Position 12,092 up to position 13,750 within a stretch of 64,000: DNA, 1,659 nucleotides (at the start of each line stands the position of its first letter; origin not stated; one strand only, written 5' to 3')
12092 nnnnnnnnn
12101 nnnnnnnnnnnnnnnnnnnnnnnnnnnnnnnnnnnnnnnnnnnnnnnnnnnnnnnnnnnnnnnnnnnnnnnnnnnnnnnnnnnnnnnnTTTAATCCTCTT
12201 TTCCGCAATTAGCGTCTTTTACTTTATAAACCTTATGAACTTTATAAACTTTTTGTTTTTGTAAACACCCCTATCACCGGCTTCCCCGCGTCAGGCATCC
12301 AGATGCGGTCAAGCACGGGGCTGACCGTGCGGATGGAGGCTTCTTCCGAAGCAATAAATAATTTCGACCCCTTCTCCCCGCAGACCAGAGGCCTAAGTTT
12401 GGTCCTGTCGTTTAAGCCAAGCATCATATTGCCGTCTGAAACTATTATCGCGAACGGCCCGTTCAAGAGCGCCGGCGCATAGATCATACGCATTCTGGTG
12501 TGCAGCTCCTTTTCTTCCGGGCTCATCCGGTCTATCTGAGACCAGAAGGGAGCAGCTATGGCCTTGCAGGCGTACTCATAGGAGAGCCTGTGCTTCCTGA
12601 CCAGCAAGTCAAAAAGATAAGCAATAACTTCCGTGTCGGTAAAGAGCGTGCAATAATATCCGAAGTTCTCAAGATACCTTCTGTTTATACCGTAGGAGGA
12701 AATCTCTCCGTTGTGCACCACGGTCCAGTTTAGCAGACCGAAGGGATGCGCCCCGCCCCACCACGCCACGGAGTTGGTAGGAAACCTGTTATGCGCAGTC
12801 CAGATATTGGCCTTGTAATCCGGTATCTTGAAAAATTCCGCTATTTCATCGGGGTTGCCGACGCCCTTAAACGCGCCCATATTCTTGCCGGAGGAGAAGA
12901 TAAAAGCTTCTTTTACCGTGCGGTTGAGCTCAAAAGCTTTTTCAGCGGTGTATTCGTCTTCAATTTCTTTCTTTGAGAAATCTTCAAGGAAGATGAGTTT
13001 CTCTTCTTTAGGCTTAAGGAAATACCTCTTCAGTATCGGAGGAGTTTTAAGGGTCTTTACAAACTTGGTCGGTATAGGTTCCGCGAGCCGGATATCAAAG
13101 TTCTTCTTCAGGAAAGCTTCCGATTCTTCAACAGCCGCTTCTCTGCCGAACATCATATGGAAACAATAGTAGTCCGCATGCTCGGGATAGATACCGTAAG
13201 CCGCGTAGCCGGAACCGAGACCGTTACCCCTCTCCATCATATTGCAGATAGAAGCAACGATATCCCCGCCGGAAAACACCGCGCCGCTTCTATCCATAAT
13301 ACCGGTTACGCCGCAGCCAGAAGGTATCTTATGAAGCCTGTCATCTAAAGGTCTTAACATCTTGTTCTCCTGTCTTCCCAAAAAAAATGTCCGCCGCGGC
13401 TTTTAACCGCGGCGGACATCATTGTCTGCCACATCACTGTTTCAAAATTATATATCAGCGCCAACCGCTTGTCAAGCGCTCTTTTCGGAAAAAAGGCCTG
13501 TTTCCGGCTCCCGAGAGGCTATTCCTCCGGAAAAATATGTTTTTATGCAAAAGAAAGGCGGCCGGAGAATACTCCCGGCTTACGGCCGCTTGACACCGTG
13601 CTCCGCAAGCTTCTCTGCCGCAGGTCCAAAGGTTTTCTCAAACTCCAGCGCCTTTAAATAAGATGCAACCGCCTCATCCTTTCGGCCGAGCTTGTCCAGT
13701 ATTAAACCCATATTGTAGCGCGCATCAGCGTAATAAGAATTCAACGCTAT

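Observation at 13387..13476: Consensus promoter followed at about +20 by a perfect 13-bp GC hairpin and U8, directly upstream of the glutamate-synthase operon SD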

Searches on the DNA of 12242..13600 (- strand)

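Call 14: search_rna_families(source=window, start=13340, end=13600, threshold=evalue, max_evalue=10, show_alignments=3)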
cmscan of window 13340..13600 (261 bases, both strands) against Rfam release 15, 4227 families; matches with E-value up to 10: 13.
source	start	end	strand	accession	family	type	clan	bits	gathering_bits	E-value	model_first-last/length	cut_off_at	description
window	13379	13451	-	RF02074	STnc240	Gene; sRNA;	-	20.4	55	0.93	1-77/77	no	Enterobacterial sRNA STnc240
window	13384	13427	-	RF01527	CrfA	Gene; sRNA;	-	18.8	38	0.21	84-127/136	no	Caulobacter sRNA CrfA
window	13435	13482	-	RF00415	SNORA30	Gene; snRNA; snoRNA; HACA-box;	-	16.8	90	0.54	1-129/129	no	Small nucleolar RNA SNORA30/SNORA37 family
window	13384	13422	+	RF00856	mir-232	Gene; miRNA;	-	16.7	67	0.73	1-80/80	no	mir-232 microRNA precursor family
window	13388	13418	-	RF03769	mir-3913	Gene; miRNA;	-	16.5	100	1.1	1-100/100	no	mir-3913 microRNA precursor family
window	13389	13418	+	RF04014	mir-8338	Gene; miRNA;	-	16.1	80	0.95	1-61/61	no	mir-8338 microRNA precursor family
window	13388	13418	+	RF03769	mir-3913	Gene; miRNA;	-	15.4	100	2.3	1-100/100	no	mir-3913 microRNA precursor family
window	13340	13421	+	RF02901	AaHKsRNA41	Gene; sRNA;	-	12.9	97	0.93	109-187/187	5'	Aggregatibacter sRNA 41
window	13387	13557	-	RF04180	BTnc231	Gene; sRNA;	-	12.7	80.4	3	1-154/154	no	Bacteroides sRNA BTnc231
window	13357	13430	-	RF01516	v-snoRNA-1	Gene; snRNA; snoRNA; CD-box;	-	12.6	75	3.5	1-65/65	no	Human herpesvirus 1 small nucleolar RNA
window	13382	13496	-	RF02869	ncS025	Gene; sRNA;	-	12.5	46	7.8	1-85/85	no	Burkholderia sRNA 25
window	13376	13432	+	RF01516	v-snoRNA-1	Gene; snRNA; snoRNA; CD-box;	-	12.4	75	3.8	1-65/65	no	Human herpesvirus 1 small nucleolar RNA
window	13511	13593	+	RF02601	BASRCI337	Gene; sRNA;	-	9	229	6.7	1-191/191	no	Brucella sRNA CI337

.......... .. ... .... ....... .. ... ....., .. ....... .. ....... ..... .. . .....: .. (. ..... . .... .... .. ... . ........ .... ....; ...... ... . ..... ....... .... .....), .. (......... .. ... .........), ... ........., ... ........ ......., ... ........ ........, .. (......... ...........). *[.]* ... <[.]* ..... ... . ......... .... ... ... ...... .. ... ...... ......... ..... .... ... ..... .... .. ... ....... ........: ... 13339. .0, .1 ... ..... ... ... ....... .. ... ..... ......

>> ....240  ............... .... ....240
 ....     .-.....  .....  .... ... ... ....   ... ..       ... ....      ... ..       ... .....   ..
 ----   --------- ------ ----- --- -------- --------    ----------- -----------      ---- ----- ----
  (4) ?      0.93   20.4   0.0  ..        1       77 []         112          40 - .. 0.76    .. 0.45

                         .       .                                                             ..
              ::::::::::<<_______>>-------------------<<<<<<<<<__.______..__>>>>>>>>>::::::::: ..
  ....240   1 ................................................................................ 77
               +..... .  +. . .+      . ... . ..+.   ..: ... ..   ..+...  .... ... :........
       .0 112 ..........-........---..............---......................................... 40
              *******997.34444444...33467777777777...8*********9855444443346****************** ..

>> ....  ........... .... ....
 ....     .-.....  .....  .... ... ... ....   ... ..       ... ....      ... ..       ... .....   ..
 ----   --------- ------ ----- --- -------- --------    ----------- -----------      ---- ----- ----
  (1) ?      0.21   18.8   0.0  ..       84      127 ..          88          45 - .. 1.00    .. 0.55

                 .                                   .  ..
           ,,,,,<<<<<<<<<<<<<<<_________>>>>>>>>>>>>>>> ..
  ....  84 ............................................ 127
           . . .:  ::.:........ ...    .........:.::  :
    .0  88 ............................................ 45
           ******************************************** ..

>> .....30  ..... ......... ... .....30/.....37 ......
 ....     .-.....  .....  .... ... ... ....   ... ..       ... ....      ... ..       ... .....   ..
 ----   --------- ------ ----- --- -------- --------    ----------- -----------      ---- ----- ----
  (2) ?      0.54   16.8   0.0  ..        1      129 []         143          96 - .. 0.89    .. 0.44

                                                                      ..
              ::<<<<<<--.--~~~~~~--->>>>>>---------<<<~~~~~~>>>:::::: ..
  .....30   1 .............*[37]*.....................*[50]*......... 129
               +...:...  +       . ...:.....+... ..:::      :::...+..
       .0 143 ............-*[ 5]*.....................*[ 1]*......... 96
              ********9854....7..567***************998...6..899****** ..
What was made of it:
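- On Known riboswitch or leader RNA families in Rfam 15 (including the glutamine riboswitches): In a permissive scan of 13340-13600 the only matches lie far below each family's gathering score (E 0.2 or higher), and the best two rest on the terminator hairpin (call 14).
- No Rfam sRNA family matches above noise (call 14).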

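Call 34: build_rna_model(alignment_id=A1, structure=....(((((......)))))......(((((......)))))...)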
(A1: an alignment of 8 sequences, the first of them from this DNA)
Model R1 built from alignment A1 (8 sequences, 45 columns); structure: as given.
model positions 41; base pairs 10; branch points 1; effective number of sequences 8; information 0.802 bits per position. Calibrated on 0.2 Mb of random sequence (short: E-values are rough).
structure used (alignment columns):
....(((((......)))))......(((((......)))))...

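Call 35: search_with_rna_model(model_id=R1, source=window, max_evalue=10, filters=off, show_alignments=4)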
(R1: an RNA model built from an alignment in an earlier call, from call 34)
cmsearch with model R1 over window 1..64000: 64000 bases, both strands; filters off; matches with E-value up to 10: 20.
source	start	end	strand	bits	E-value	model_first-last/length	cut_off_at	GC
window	13411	13446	-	31.5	4.4e-06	1-41/41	no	0.47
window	55090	55143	+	15.2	0.075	1-41/41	no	0.48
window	21967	22006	-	10.2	1.4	1-41/41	no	0.43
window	45111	45144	+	9.7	2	1-41/41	no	0.65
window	49938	49975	-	9.5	2.2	1-41/41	no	0.5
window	10929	10973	+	9.3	2.5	1-41/41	no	0.49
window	10218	10268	-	9.2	2.7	1-41/41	no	0.51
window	40024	40078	-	8.6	3.7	1-41/41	no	0.53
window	24214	24255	-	8.5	4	1-41/41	no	0.29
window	7771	7803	+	8.5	4.1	1-41/41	no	0.33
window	17012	17053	+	8.4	4.3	1-41/41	no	0.52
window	37034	37064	-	8.3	4.4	1-41/41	no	0.65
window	2191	2229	-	8.3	4.4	1-41/41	no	0.51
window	63467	63495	-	8.1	5.2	1-41/41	no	0.55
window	59017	59055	-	7.9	5.7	1-41/41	no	0.49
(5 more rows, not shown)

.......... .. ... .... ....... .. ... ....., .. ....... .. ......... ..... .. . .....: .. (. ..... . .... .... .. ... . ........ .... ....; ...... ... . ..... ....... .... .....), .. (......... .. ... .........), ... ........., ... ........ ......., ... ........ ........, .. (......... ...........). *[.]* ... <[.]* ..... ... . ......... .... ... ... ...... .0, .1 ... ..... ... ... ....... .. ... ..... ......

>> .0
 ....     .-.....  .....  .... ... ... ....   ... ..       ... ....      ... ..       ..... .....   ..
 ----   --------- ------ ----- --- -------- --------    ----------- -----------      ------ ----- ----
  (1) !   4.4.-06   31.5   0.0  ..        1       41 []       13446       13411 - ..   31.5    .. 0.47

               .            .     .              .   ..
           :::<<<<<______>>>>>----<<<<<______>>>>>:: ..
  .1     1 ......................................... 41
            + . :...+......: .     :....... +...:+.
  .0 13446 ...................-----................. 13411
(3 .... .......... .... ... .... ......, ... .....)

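Call 36: search_with_rna_model(model_id=R1, sources=[L001, L002, L003, L004, L005, L006, L007, L008, L009, L010, L011, L012, L013, L014, L015, L016, L017, L018, L019, L020, L021, L022, L023, L024, L025, L026, L027, L028, L029, L030, L031, L032, L033, L034, L035, L036, L037, L038, L039, L040, L041, L042, L043, L044, L045, L046, L047, L048, L049, L050, L051, L052, L053, L054, L055, L056, L057, L058, L059, L060, L061, L062, L063, L064, L065, L066, L067, L068, L069, L070, L071, L072, L073, L074, L075, L076, L077, L078, L079, L080], max_evalue=1)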
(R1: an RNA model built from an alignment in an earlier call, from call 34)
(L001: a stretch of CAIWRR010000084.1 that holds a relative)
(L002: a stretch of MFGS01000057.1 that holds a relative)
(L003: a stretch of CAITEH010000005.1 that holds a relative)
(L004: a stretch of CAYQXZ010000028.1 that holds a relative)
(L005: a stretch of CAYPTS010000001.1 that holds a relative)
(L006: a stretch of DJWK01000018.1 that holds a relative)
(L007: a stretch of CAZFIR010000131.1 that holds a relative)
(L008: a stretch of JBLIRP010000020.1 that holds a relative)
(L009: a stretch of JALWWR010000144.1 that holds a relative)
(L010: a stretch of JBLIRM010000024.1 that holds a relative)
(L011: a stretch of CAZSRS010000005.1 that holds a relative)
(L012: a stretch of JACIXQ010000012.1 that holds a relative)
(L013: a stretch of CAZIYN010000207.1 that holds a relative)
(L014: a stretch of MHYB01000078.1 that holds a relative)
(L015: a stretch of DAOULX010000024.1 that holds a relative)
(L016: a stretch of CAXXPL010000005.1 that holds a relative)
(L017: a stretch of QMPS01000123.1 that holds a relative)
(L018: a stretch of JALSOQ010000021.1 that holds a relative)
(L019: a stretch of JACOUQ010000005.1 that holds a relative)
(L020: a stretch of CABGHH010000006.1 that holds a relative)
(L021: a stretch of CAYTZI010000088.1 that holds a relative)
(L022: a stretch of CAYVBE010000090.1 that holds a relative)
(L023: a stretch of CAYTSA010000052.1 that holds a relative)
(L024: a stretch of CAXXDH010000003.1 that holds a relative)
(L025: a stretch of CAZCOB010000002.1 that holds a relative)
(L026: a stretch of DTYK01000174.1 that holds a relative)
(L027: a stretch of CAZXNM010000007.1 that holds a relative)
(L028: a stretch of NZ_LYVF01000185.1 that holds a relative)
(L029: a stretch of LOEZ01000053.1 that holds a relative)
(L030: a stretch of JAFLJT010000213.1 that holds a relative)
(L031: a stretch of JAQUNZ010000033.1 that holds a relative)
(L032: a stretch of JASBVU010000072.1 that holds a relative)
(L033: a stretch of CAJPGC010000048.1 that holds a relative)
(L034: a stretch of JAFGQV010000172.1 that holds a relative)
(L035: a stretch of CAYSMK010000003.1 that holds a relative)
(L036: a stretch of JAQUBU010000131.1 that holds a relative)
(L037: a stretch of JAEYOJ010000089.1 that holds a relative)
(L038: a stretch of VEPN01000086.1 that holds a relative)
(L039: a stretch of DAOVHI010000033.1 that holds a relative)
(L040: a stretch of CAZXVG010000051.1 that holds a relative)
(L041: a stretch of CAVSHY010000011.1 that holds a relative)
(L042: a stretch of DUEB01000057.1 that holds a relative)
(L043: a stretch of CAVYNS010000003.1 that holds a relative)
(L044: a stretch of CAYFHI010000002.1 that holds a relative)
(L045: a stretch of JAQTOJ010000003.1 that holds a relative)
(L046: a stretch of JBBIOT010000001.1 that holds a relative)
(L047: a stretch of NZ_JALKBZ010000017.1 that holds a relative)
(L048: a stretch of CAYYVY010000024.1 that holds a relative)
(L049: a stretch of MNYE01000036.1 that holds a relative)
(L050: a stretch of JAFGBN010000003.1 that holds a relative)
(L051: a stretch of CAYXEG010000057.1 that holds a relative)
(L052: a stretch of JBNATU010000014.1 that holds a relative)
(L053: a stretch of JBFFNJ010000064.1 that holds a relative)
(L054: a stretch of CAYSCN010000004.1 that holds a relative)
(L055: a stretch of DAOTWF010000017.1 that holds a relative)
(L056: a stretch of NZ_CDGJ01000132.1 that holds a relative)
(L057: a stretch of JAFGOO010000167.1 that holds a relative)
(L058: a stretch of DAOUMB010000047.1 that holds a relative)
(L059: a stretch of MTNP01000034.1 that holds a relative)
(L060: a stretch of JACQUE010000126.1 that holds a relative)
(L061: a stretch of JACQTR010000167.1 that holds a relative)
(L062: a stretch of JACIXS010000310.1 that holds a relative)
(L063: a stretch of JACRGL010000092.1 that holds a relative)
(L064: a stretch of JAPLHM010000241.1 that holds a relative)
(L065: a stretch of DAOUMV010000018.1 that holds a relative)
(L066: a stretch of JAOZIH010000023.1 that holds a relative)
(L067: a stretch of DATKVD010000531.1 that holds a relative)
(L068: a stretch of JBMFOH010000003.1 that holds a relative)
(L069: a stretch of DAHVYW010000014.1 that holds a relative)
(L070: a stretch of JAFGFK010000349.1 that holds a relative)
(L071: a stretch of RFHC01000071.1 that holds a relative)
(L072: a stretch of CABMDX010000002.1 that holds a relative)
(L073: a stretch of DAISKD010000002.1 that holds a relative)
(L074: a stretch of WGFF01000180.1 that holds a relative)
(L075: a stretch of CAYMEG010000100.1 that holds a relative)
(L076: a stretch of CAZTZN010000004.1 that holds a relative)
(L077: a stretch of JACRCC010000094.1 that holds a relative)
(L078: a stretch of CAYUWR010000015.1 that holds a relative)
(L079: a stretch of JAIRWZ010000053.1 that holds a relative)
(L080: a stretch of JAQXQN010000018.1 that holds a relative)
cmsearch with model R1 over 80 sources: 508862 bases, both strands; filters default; matches with E-value up to 1: 14.
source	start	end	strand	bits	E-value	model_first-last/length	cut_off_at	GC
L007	2898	2939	+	39.9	2.3e-07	1-41/41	no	0.5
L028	2837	2877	+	39.8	2.5e-07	1-41/41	no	0.61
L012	2885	2925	+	37.8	8.2e-07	1-41/41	no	0.56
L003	2896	2935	+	37.3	1.1e-06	1-41/41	no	0.35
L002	2737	2772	+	36.1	2.3e-06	1-41/41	no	0.39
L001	2914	2949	+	33.9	8.3e-06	1-41/41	no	0.42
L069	1300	1348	+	22.7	0.0067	1-41/41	no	0.49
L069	1501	1539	+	17.1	0.19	1-41/41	no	0.38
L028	1336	1376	+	16.5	0.27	1-41/41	no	0.73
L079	1387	1431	+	16.4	0.29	1-41/41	no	0.53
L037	1165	1199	+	16.3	0.3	1-41/41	no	0.57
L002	5336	5380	-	15.6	0.47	1-41/41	no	0.49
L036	548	584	+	15.5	0.49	1-41/41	no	0.49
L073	3381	3426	-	15.4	0.53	1-41/41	no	0.52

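Call 37: search_with_rna_model(model_id=R1, sources=[L081, L082, L083, L084, L085, L086, L087, L088, L089, L090, L091, L092, L093, L094, L095, L096, L097, L098, L099, L100, L101, L102, L103, L104, L105, L106, L107, L108, L109, L110, L111, L112, L113, L114, L115, L116, L117, L118, L119, L120, L121, L122, L123, L124, L125, L126, L127, L128, L129, L130, L131, L132, L133, L134, L135, L136, L137, L138, L139, L140, L141, L142, L143, L144, L145, L146, L147, L148, L149, L150, L151, L152, L153, L154, L155, L156, L157, L158, L159, L160], max_evalue=1)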
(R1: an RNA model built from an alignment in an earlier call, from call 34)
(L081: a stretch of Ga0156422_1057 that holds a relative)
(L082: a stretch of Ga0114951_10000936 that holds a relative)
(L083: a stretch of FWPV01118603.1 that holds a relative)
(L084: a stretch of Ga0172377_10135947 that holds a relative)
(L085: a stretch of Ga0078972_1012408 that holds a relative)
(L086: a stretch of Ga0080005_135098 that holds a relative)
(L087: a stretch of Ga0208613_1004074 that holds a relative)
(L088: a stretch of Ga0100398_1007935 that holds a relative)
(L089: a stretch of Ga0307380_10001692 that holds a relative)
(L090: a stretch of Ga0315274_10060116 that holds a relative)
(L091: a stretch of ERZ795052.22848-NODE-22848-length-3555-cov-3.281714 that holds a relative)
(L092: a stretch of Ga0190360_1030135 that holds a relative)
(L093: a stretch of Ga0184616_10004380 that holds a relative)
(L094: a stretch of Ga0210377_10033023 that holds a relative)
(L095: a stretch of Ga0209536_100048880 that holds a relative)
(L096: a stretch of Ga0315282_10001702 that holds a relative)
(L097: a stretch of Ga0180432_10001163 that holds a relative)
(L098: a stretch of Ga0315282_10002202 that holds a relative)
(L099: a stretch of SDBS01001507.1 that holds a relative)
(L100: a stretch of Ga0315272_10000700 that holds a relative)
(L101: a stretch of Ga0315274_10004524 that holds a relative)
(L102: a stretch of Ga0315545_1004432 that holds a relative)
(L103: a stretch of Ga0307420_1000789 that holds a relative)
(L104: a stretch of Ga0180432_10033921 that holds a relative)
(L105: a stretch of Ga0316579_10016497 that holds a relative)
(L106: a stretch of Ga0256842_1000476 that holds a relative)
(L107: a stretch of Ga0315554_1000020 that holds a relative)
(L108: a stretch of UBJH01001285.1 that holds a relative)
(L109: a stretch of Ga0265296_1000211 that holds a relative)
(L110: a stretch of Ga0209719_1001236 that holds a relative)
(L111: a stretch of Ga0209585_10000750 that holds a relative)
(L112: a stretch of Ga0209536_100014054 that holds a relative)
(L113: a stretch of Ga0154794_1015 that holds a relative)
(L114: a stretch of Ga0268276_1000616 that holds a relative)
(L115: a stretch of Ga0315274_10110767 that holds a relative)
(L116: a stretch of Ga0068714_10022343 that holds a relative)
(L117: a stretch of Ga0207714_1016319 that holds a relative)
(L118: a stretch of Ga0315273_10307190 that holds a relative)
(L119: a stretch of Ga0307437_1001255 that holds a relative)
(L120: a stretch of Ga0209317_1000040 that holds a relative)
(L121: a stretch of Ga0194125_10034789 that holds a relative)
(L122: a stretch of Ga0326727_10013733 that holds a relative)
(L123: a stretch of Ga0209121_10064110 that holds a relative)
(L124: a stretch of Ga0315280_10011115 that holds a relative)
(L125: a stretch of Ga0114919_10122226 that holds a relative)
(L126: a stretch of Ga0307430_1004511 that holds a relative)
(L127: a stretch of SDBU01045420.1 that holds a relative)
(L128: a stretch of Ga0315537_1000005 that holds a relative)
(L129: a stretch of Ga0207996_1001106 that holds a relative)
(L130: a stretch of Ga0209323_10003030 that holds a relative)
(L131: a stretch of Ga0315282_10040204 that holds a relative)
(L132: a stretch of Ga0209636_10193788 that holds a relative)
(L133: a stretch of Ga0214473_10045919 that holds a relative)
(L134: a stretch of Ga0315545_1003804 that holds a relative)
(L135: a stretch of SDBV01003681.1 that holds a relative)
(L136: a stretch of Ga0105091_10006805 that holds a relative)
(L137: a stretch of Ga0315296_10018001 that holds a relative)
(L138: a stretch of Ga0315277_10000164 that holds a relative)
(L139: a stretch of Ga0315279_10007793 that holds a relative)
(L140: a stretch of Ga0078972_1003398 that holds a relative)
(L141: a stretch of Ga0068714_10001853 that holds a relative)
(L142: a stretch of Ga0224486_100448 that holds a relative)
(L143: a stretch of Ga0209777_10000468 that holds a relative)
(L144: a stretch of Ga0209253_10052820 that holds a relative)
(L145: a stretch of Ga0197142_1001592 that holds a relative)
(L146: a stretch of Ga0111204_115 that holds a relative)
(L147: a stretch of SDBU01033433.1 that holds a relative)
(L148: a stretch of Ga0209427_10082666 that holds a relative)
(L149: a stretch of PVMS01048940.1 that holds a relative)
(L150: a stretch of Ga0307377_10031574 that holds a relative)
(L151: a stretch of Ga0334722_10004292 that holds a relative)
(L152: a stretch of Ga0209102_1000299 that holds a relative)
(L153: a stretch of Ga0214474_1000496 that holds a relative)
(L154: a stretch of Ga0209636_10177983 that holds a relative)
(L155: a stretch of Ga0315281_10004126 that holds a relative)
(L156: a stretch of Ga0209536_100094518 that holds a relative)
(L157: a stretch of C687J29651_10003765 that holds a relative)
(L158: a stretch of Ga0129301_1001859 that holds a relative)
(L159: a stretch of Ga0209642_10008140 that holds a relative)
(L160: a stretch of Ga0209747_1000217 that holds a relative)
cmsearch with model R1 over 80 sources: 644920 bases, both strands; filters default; matches with E-value up to 1: 12.
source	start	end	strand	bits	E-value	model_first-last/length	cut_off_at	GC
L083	56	98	+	41.8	9.2e-08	1-41/41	no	0.49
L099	1720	1760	+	36.4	2.3e-06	1-41/41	no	0.39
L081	4401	4436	+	36.1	2.9e-06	1-41/41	no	0.39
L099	1799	1840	+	34.3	8.5e-06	1-41/41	no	0.43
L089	289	325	+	30.8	6.6e-05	1-41/41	no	0.46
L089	11128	11172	+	26.3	0.00095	1-41/41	no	0.44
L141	2538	2581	+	19.9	0.046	1-41/41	no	0.55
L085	5784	5824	+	19.8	0.048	1-41/41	no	0.32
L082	5794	5825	+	17.7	0.16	1-41/41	no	0.41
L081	7000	7044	-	15.6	0.6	1-41/41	no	0.49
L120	9231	9272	-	14.9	0.91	1-41/41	no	0.48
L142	3856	3889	+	14.7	0.97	1-41/41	no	0.59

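Call 46: search_rna_families(source=L002, start=2690, end=3010, threshold=evalue, max_evalue=1, show_alignments=2)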
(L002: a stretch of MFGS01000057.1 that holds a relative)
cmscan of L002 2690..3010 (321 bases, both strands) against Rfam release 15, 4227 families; matches with E-value up to 1: 0.
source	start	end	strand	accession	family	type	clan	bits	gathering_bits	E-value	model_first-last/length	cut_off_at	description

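Call 56: search_with_rna_model(model_id=R2, sources=[L001, L002, L003, L081, L082, L048, L036, L052, L111, L089, L099], max_evalue=1, filters=off)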
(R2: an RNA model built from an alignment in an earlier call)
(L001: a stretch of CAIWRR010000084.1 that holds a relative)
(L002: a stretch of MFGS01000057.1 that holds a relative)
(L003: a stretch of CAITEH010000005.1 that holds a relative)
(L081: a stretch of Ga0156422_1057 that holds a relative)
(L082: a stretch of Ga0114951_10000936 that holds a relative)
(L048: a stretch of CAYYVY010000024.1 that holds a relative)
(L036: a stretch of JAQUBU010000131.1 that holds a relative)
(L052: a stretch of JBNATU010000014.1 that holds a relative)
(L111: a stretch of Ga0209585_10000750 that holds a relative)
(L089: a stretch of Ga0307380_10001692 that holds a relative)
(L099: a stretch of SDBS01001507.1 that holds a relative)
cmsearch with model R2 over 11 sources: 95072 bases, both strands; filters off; matches with E-value up to 1: 14.
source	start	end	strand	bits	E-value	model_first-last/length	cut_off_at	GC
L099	1719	1760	+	41.8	1.6e-07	1-43/43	no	0.38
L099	1798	1840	+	40.4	3.3e-07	1-43/43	no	0.42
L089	288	325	+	39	7.1e-07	1-43/43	no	0.45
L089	11127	11172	+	29.5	0.0001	1-43/43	no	0.43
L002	2736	2772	+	23.4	0.0028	1-43/43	no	0.41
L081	4400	4436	+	23.4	0.0028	1-43/43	no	0.41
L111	2131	2181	+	20.2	0.015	1-43/43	no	0.71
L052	375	422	+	19.6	0.021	1-43/43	no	0.62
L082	5785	5825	+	18.5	0.037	1-43/43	no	0.37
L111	8860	8921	-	18.4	0.038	1-43/43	no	0.76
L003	2895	2935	+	18.2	0.042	1-43/43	no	0.34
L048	2823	2871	+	15.5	0.18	1-43/43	no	0.57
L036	547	584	+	15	0.23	1-43/43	no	0.5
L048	3837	3888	-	13.3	0.57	1-43/43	no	0.62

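Call 57: search_with_rna_model(model_id=R2, source=window, start=13370, end=13480, max_evalue=10, filters=off, show_alignments=3)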
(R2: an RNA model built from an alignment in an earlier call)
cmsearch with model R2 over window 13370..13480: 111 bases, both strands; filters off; matches with E-value up to 10: 10.
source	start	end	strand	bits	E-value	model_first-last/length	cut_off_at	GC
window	13410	13445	-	5.6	0.04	1-43/43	no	0.5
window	13397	13405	-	-3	3.7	1-43/43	no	0.44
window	13379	13414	+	-3.1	3.9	1-43/43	no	0.56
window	13472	13478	+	-3.6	5.3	1-43/43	no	0.57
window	13460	13463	-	-3.7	5.5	33-36/43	no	0.75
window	13443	13460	+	-4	6.3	1-43/43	no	0.28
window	13393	13395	-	-4.1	6.7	34-36/43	no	1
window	13462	13467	+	-4.2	7.3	1-43/43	no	0.67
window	13415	13426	+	-4.4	8.1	7-18/43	no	0.42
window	13466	13471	-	-4.8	9.8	1-43/43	no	0.67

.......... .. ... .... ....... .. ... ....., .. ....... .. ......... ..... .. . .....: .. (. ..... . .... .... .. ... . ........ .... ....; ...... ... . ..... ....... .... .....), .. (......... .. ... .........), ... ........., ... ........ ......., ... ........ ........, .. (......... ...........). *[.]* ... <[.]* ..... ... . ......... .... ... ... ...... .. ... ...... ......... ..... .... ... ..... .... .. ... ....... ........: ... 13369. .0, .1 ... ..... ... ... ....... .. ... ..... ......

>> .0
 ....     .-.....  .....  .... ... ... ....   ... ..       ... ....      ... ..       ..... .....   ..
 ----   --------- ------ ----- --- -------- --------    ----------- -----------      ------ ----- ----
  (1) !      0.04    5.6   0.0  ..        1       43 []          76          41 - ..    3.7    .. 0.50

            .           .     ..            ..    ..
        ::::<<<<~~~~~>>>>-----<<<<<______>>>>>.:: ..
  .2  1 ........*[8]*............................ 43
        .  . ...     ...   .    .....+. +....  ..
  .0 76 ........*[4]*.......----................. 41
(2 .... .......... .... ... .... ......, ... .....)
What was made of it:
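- The window copy fails the independent ANTAR-target model at 5.6 bits (call 57).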
